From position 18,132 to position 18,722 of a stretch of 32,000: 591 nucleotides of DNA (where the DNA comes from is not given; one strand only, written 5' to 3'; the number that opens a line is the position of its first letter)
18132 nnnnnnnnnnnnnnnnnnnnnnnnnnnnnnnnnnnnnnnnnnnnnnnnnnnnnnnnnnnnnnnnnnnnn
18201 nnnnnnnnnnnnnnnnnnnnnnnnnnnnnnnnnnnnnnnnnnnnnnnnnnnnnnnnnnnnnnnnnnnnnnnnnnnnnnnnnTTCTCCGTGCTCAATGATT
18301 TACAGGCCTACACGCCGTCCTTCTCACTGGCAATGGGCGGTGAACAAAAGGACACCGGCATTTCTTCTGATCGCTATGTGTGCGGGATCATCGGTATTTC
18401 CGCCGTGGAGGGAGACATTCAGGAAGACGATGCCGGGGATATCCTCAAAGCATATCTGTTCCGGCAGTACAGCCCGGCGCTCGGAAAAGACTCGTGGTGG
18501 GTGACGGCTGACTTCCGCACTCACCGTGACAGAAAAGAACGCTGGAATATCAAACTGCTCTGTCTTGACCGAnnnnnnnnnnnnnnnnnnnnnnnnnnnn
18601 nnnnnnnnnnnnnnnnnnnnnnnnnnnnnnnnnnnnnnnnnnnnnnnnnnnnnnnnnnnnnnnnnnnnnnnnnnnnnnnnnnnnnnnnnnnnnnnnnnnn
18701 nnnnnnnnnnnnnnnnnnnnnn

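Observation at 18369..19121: Unassigned triple Cys-bracketed repeat domain at the C-terminus of the PKD lipoprotein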

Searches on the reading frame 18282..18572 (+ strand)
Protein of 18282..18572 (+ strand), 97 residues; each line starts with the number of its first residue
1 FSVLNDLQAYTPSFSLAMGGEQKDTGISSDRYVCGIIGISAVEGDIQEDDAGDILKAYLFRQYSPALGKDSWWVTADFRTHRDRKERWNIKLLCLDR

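Call 13: search_solved_structures(query=A2, max_evalue=10, show_alignments=2)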
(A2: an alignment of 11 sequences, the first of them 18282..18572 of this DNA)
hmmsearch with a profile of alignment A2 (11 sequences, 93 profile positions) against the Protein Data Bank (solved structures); distinct sequences matched with E-value up to 10: 2.
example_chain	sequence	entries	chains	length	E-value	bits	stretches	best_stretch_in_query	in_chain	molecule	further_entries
9fqr_Qq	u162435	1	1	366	1.2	12.3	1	30-61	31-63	Zinc finger MYND-type containing 12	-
6dtk_A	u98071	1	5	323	1.5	12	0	22-42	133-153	Superoxide dismutase C111S/D83S-C111S HETERODIMER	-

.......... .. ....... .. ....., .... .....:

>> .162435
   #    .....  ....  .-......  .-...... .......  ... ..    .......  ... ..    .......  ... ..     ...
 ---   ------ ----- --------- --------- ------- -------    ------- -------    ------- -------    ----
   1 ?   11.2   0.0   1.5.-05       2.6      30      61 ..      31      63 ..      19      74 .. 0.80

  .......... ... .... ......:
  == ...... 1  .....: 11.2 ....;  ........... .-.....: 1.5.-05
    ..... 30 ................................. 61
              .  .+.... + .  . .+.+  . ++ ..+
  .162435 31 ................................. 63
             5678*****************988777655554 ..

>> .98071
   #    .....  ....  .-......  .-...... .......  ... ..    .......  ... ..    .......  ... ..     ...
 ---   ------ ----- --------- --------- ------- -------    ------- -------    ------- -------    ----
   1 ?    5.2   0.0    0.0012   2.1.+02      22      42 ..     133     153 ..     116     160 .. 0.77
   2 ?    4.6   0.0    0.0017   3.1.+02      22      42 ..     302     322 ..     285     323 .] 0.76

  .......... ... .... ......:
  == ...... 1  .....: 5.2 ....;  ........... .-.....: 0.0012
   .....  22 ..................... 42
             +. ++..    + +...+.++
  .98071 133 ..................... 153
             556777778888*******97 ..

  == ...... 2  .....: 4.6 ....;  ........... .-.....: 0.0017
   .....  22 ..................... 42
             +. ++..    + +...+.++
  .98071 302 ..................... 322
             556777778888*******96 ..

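Call 18: search_protein_representatives(alignment_id=A2)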
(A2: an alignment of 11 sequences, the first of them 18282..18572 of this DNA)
Query: 11 sequences, 93 profile positions. Proteins with E-value up to 0.001 (for the whole library): 350; up to 1e-10: 124; up to 1e-30: 53. The best 150 are listed.
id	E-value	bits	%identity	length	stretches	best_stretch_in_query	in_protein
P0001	3.5e-103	353.8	-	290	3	5-93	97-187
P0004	5.7e-81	282.6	-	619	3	7-93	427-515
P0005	4.0e-73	257.5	-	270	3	22-93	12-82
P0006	5.4e-67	237.8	-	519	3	18-92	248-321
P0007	3.3e-64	228.9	-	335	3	4-92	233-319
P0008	9.2e-64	227.5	-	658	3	14-93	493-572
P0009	8.0e-62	221.3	-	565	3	7-93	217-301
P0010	1.2e-61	220.7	-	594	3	14-93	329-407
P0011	2.4e-60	216.5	-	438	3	11-93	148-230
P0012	3.5e-60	216.0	-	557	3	9-91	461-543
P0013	1.6e-57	207.5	-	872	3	14-93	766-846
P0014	3.0e-57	206.6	-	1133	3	19-92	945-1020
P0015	8.7e-57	205.1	-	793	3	10-93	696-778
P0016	4.2e-53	193.3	-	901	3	10-93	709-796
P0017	5.3e-53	193.0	-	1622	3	14-93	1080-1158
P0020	2.6e-50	184.4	-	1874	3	10-92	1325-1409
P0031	4.1e-42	158.1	-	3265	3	14-92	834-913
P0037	2.4e-40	152.4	-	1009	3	21-92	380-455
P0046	5.7e-37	141.6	-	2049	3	7-92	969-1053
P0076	1.1e-15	73.3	-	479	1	8-92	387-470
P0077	1.3e-15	73.2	-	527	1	12-92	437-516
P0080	5.8e-15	71.1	-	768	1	8-91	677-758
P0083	5.8e-14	67.9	-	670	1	14-91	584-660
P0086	1.1e-13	66.9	-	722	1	8-93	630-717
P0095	1.3e-12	63.6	-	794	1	7-92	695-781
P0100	3.5e-12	62.2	-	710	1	9-93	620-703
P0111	1.5e-11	60.1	-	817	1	12-91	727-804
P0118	3.7e-11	58.9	-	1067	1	11-92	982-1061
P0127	1.2e-10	57.3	-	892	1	14-91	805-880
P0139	3.5e-10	55.7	-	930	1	15-91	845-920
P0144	9.6e-10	54.3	-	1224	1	4-92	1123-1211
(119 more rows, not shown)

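Call 24: search_protein_families(library=pfam, alignment_id=A3, max_evalue=0.01)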
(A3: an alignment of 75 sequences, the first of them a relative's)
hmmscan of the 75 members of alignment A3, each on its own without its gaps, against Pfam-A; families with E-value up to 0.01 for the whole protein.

A. member 1, P0066 (188 aa): 0 families

B. families by the number of members that match (of 75 scanned): 23 families
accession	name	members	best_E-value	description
PF04519.19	Bactofilin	5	5.6e-05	Polymer-forming cytoskeletal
PF13385.13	Laminin_G_3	3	1.5e-29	Concanavalin A-like lectin/glucanases superfamily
PF12571.13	Phage_tail_fib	2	3.3e-07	Phage tail-collar fibre protein, N-terminal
PF13517.12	FG-GAP_3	1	2.2e-37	FG-GAP-like repeat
PF01839.29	FG-GAP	1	5.5e-24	FG-GAP repeat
PF00106.31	adh_short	1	1e-22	short chain dehydrogenase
PF13884.11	Peptidase_S74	1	6.9e-18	Chaperone of endosialidase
PF01833.30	TIG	1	4.4e-16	IPT/TIG domain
PF13561.12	adh_short_C2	1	6.4e-16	Enoyl-(Acyl carrier protein) reductase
PF04917.17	Shufflon_N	1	6.1e-09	Bacterial shufflon protein, N-terminal constant region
PF13948.11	DUF4215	1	1.4e-05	Domain of unknown function (DUF4215)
PF02973.23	Sialidase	1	0.00021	Sialidase, N-terminal domain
PF13949.11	ALIX_LYPXL_bnd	1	0.00042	ALIX V-shaped domain binding to HIV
PF17803.7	Cadherin_4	1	0.00063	Bacterial cadherin-like domain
PF05929.16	Phage_GPO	1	0.0013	Phage capsid scaffolding protein (GPO) serine peptidase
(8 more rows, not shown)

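Call 25: search_protein_families(library=pfam, alignment_id=A4, max_evalue=0.01)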
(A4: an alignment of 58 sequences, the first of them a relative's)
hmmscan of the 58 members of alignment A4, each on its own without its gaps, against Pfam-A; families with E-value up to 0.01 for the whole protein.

A. member 1, P0004 (619 aa): 2 families
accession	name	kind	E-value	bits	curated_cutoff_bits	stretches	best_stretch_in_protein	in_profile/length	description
PF18911.6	PKD_4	-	2.3e-46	156.2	27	3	258-310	25-78/85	PKD domain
PF00801.26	PKD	-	1.2e-35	121.8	23.5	3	253-311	15-76/80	PKD domain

B. families by the number of members that match (of 58 scanned): 38 families (the first 25 are shown)
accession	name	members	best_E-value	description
PF00801.26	PKD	17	1.2e-35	PKD domain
PF18911.6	PKD_4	16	2.3e-46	PKD domain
PF08239.17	SH3_3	5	1.6e-11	Bacterial SH3 domain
PF17963.7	Big_9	4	6.6e-09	Bacterial Ig domain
PF18981.6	InlK_D3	4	2e-06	Internalin K domain (D3/D4)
PF05345.18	He_PIG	3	3.3e-14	Putative Ig domain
PF06347.19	SH3_4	3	5.2e-08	Bacterial SH3 domain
PF03793.24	PASTA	2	1.8e-30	PASTA domain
PF00041.27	fn3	2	1.3e-25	Fibronectin type III domain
PF17210.9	SdrD_B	2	5.4e-13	SdrD B-like domain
PF17957.7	Big_7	2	5.4e-10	Bacterial Ig domain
PF07705.17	CARDB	2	5.4e-09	CARDB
PF01764.32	Lipase_3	2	5.1e-08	Lipase (class 3)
PF08378.17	NERD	2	2.3e-05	Nuclease-related domain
PF16820.11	PKD_3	2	7.7e-05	PKD-like domain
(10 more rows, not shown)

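Call 29: search_protein_families(library=phrogs, alignment_id=A3, max_evalue=0.001)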
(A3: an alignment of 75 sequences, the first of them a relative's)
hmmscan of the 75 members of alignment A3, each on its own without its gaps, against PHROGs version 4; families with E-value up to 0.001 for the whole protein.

A. member 1, P0066 (188 aa): 0 families

B. families by the number of members that match (of 75 scanned): 75 families (the first 25 are shown)
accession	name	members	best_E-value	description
phrog_9942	-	27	1.2e-20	tail fiber protein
phrog_18345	-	23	6.2e-15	tail fiber protein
phrog_28668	-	19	2.6e-18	-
phrog_5906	-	16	6.5e-32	-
phrog_3269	-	14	1.2e-12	tail protein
phrog_9563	-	9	3.7e-11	-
phrog_13535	-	6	1.1e-07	-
phrog_26019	-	5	8e-07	-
phrog_8443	-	3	5.5e-12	tail fiber protein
phrog_3737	-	2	3.6e-33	tail fiber protein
phrog_1417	-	2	2.1e-15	-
phrog_15547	-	2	4.3e-14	-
phrog_30158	-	2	2.5e-07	-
phrog_4618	-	2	5.5e-07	tail collar fiber protein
phrog_4549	-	2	1.2e-06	tail fiber protein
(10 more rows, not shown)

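Call 43: search_protein_families(library=phrogs, proteins=[P0076, P0077, P0080, P0083, P0086, P0095, P0100, P0111], max_evalue=0.1)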
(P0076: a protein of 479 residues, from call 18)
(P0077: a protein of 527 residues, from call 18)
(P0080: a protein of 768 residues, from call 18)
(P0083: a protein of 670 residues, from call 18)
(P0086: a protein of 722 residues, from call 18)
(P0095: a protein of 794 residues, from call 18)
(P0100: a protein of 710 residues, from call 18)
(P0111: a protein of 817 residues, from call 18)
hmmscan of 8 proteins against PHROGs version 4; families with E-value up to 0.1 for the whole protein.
P0076 (479 aa): 0 families

P0077 (527 aa): 3 families
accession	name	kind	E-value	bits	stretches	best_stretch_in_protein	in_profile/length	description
phrog_9942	-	tail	2.4e-05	23.5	0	304-326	182-204/1178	tail fiber protein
phrog_18345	-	tail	3.5e-05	23.3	1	197-271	432-514/956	tail fiber protein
phrog_5906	-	unknown function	0.00066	20.7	1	200-260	33-91/197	-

P0080 (768 aa): 4 families
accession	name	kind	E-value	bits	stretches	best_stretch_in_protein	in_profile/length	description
phrog_3269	-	tail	4.4e-05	23.3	1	618-648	24-53/689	tail protein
phrog_9563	-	unknown function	0.0012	19.9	0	619-647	14-42/85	-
phrog_24149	-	unknown function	0.036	14.1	1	328-397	42-112/415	-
phrog_17727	-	tail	0.058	13.4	1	344-412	101-169/443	tail length tape measure protein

P0083 (670 aa): 7 families
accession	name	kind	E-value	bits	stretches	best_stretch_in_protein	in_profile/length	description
phrog_9942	-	tail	1.1e-08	34.6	2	541-568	179-206/1178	tail fiber protein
phrog_18345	-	tail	2.2e-06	27.3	1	450-568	436-548/956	tail fiber protein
phrog_26019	-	unknown function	6.2e-06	25.1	1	434-503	1177-1241/1347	-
phrog_28668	-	unknown function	9.8e-05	23.3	0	457-480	31-56/153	-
phrog_5906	-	unknown function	0.00015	22.7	0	548-602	41-89/197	-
phrog_3269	-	tail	0.0023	17.6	1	542-582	20-60/689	tail protein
phrog_9563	-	unknown function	0.0067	17.5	0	457-479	17-39/85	-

P0086 (722 aa): 11 families
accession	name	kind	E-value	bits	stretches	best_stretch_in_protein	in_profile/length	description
phrog_3737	-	tail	4.3e-33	115.9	1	2-157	3-134/270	tail fiber protein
phrog_4545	-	unknown function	5.4e-13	49.6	1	8-161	6-140/511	-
phrog_15547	-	unknown function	8.6e-12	46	1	5-165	4-140/373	-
phrog_8443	-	tail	3.5e-10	40.4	1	5-160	4-135/636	tail fiber protein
phrog_1780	-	tail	7.4e-08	32.5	1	1-121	2-104/855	tail collar fiber protein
phrog_17472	-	tail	3.5e-07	29.7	1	4-158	10-139/872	tail protein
phrog_4618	-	tail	5.5e-07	29.7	1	2-126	2-108/413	tail collar fiber protein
phrog_988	-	tail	0.00015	22.3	1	1-125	2-108/574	tail protein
phrog_6162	-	tail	0.0003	19.8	1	2-148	7-135/1060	tail fiber protein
phrog_29752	-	unknown function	0.071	13.9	0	597-629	102-136/195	-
phrog_1162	-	tail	0.092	12.7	0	8-126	9-109/354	tail fiber protein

P0095 (794 aa): 8 families
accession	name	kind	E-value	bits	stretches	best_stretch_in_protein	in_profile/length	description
phrog_5906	-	unknown function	6.5e-32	112.1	4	536-571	24-59/197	-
phrog_28668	-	unknown function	2.6e-18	67.4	3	506-549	22-65/153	-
phrog_9942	-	tail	2.5e-17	63.2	4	402-499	572-676/1178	tail fiber protein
phrog_1417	-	unknown function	2.1e-15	57.9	4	483-530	12-59/464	-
phrog_3269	-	tail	1.2e-12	48.2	3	609-647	12-48/689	tail protein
phrog_9563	-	unknown function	3.7e-11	44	0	546-576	9-39/85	-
phrog_18345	-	tail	5.7e-10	39.1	1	451-537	414-500/956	tail fiber protein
phrog_13535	-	unknown function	1.1e-07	32.9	0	546-576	9-39/147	-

P0100 (710 aa): 12 families
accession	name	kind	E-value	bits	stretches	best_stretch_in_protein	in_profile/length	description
phrog_3737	-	tail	3.6e-33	116.2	1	1-156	2-144/270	tail fiber protein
phrog_15547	-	unknown function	4.3e-14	53.5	1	3-159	2-144/373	-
phrog_8443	-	tail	5.5e-12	46.3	1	4-160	3-145/636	tail fiber protein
phrog_1800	-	tail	1.3e-06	28.6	1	3-151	3-166/545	tail collar fiber protein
phrog_327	-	tail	5.1e-06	27.1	1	1-59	4-58/618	tail protein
phrog_988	-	tail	6.9e-06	26.7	1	1-113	2-106/574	tail protein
phrog_4618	-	tail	1.1e-05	25.4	1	1-116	1-108/413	tail collar fiber protein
phrog_5181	-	unknown function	1.1e-05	24.9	1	9-62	9-58/763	-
phrog_6202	-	tail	7.8e-05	23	1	1-64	1-60/636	tail fiber protein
phrog_295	-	tail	0.0002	21.3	1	1-147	162-302/794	tail fiber protein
phrog_11518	-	tail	0.00076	18.8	1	8-112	7-103/812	tail fiber protein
phrog_5417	-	unknown function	0.063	14.1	0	9-110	35-133/156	-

P0111 (817 aa): 5 families
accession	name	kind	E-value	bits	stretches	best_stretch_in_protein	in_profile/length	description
phrog_4549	-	tail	0.00028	20.1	1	528-647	542-665/869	tail fiber protein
phrog_5070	-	unknown function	0.0017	18.9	1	539-647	67-176/182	-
phrog_5863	-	head and packaging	0.012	15.7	0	31-79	233-281/356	minor head protein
phrog_7964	-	unknown function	0.029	14.3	1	536-651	99-203/269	-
phrog_36281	-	unknown function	0.034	14.6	0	537-590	202-255/290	-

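Call 53: find_encoding_contigs(protein=P0086, flank=10000, max_places=3)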
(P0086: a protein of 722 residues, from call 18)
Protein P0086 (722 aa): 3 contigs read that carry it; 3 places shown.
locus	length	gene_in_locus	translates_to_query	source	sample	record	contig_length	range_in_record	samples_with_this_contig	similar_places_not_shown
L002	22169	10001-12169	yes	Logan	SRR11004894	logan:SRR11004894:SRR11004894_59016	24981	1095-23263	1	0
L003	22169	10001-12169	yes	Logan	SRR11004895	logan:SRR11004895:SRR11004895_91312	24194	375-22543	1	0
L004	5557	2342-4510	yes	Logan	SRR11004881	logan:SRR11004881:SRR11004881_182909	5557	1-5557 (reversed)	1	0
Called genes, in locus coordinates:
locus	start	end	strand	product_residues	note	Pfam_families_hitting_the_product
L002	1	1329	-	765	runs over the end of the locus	PF07715:Plug, PF00593:TonB_dep_Rec_b-barrel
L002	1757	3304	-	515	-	PF00246:Peptidase_M14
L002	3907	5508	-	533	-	PF00561:Abhydrolase_1, PF12146:Hydrolase_4, PF12697:Abhydrolase_6, PF03096:Ndr (weak)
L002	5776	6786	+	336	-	-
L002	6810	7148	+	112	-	PF04965:GPW_gp25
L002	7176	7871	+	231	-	PF04717:Phage_base_V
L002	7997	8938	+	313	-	PF26776:Baseplate_J_N, PF26078:Baseplate_J_M, PF26079:Baseplate_J_C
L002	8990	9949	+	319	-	PF09684:Tail_P2_I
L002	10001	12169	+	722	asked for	-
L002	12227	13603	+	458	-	PF22671:Gp18_domIII_N, PF04984:Phage_sheath_1, PF17482:Phage_sheath_1C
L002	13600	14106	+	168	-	PF04985:Phage_tube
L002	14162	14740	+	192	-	PF04985:Phage_tube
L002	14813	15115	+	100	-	PF10109:Phage_TAC_7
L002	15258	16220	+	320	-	-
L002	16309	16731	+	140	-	PF06995:Phage_P2_GpU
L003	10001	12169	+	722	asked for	-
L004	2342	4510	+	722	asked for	-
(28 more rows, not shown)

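Call 54: find_encoding_contigs(protein=P0095, flank=8000, max_places=2)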
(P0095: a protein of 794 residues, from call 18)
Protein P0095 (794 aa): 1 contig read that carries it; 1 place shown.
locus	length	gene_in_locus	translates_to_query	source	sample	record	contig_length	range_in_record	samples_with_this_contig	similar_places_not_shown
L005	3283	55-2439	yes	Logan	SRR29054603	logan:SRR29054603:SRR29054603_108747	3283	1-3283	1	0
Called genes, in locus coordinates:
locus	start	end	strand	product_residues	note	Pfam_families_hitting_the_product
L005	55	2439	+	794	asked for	-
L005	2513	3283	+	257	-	?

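Call 55: find_encoding_contigs(protein=P0083, flank=8000, max_places=2)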
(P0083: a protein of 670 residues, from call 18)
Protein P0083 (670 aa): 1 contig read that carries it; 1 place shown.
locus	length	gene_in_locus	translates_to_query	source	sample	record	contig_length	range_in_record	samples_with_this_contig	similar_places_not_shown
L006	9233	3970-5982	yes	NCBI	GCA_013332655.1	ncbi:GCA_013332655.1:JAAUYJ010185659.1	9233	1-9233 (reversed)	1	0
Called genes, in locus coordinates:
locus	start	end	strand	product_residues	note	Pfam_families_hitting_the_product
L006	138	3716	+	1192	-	-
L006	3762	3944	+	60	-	-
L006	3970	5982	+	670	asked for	-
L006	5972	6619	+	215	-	PF05685:Uma2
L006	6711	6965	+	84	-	PF07704:PSK_trans_fac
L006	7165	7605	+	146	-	PF05685:Uma2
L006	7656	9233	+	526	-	?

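Call 58: find_encoding_contigs(protein=P0004, flank=8000, max_places=3)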
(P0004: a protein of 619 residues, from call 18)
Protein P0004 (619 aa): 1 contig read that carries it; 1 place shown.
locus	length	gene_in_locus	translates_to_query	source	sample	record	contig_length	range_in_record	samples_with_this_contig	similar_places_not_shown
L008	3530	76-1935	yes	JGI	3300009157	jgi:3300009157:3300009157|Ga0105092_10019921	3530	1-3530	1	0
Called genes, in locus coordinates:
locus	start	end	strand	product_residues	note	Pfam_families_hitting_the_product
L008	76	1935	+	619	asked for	PF00801:PKD, PF18911:PKD_4, PF00801:PKD (weak), PF18911:PKD_4, PF00801:PKD, PF18911:PKD_4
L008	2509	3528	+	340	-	?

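Call 66: list_cluster_members(proteins=[P0006, P0008, P0010, P0013, P0014, P0017, P0020, P0031, P0037, P0046])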
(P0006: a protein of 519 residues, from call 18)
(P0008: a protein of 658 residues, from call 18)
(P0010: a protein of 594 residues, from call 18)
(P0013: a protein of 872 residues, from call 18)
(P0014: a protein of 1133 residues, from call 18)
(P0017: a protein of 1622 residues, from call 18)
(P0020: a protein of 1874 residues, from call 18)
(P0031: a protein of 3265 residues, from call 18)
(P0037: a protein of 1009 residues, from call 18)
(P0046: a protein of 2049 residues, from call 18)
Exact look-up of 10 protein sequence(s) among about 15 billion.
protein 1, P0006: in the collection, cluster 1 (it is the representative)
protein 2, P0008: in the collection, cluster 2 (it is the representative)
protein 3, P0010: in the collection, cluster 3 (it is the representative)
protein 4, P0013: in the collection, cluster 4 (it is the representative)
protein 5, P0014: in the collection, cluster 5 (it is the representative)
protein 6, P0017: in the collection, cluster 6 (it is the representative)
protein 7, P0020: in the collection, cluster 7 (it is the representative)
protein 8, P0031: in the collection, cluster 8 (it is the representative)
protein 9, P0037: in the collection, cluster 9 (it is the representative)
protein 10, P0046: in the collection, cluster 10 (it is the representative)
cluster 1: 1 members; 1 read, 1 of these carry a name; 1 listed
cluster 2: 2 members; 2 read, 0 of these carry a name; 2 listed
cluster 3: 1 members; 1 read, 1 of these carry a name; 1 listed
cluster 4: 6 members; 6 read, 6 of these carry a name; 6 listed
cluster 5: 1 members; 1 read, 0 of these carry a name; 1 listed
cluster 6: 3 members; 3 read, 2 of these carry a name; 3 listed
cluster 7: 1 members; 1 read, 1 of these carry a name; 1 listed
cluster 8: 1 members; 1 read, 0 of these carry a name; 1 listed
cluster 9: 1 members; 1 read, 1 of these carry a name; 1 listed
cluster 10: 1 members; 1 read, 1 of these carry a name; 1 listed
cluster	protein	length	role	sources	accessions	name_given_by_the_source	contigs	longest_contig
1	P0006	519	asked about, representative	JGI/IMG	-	hypothetical protein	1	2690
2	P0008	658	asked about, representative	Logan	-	-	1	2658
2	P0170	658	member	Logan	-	-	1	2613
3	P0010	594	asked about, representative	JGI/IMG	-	beta-lactam-binding protein with PASTA domain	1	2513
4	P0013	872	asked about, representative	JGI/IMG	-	PKD repeat protein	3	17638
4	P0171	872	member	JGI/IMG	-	PKD repeat protein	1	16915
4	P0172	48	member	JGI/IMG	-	hypothetical protein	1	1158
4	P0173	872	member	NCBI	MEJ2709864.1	MAG: PKD domain-containing protein [Anaerolineales bacterium]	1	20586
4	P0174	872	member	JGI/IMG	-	PKD repeat protein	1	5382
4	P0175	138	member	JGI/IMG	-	hypothetical protein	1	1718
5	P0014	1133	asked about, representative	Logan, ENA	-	-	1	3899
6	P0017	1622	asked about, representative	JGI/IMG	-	hypothetical protein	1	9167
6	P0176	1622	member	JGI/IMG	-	hypothetical protein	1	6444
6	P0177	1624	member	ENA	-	-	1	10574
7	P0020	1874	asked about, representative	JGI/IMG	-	hypothetical protein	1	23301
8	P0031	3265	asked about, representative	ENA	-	-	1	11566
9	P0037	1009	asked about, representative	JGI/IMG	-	hypothetical protein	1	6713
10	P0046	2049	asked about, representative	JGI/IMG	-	hypothetical protein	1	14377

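Call 67: list_cluster_members(proteins=[P0076, P0077, P0080, P0083, P0100, P0111, P0118, P0127, P0139, P0144])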
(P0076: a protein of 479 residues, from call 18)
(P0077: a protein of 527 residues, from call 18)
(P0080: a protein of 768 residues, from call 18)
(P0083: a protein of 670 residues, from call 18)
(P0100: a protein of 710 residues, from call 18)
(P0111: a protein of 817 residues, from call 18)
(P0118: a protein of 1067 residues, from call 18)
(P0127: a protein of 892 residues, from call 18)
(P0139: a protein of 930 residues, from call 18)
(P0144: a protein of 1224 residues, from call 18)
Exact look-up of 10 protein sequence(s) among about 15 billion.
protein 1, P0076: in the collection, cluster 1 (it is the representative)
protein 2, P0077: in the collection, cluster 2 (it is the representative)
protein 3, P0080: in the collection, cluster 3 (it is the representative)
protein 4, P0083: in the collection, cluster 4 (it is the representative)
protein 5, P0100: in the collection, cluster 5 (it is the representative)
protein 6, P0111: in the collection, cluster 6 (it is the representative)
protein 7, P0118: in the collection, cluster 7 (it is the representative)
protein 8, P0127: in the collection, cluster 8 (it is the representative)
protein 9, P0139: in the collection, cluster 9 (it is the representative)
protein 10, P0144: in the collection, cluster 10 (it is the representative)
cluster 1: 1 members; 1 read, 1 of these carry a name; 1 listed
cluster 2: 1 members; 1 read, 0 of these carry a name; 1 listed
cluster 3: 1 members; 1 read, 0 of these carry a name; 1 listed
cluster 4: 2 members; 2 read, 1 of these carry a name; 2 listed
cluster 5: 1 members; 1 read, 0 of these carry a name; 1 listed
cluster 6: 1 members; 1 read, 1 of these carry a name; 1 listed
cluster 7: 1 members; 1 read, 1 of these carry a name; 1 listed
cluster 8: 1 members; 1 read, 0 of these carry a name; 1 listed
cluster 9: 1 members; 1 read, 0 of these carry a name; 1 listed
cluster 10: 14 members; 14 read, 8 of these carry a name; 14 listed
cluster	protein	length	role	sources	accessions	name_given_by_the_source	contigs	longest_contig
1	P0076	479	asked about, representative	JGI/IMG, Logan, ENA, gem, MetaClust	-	\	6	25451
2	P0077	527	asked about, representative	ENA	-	-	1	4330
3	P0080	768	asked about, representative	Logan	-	-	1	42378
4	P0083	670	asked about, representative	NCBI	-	-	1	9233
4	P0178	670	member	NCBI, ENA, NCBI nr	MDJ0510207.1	MAG: hypothetical protein QNJ64_13270 [Crocosphaera sp.] | hypothetical protein [Crocosphaera sp.]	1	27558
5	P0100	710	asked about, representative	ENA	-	-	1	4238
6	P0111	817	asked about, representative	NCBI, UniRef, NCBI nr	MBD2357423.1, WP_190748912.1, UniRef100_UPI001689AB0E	hypothetical protein H6G41_22855 [Tolypothrix sp. FACHB-123] | hypothetical protein n=1 Tax=Tolypothrix sp. FACHB-123 TaxID=2692868 RepID=UPI001689AB0E | hypothetical protein [Tolypothrix sp. FACHB-123]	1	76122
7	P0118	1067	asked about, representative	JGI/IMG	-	hypothetical protein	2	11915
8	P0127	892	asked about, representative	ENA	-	-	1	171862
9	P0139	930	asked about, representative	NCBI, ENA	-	-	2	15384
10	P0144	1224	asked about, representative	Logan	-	-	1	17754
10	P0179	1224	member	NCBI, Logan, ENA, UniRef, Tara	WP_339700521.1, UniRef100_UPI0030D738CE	LamG domain-containing protein [uncultured Roseivirga sp.] | LamG domain-containing protein n=1 Tax=uncultured Roseivirga sp. TaxID=543088 ... | strand:- start:27176 stop:30850 length:3675 start_codon:yes stop_codon:yes ...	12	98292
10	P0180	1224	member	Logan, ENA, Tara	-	strand:+ start:54913 stop:58587 length:3675 start_codon:yes stop_codon:yes ...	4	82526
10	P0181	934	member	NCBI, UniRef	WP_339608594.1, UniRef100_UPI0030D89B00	LamG domain-containing protein, partial [uncultured Roseivirga sp.] | LamG domain-containing protein n=1 Tax=uncultured Roseivirga sp. TaxID=543088 ...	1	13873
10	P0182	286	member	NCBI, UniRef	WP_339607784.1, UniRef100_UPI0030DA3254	LamG domain-containing protein, partial [uncultured Roseivirga sp.] | LamG domain-containing protein n=1 Tax=uncultured Roseivirga sp. TaxID=543088 ...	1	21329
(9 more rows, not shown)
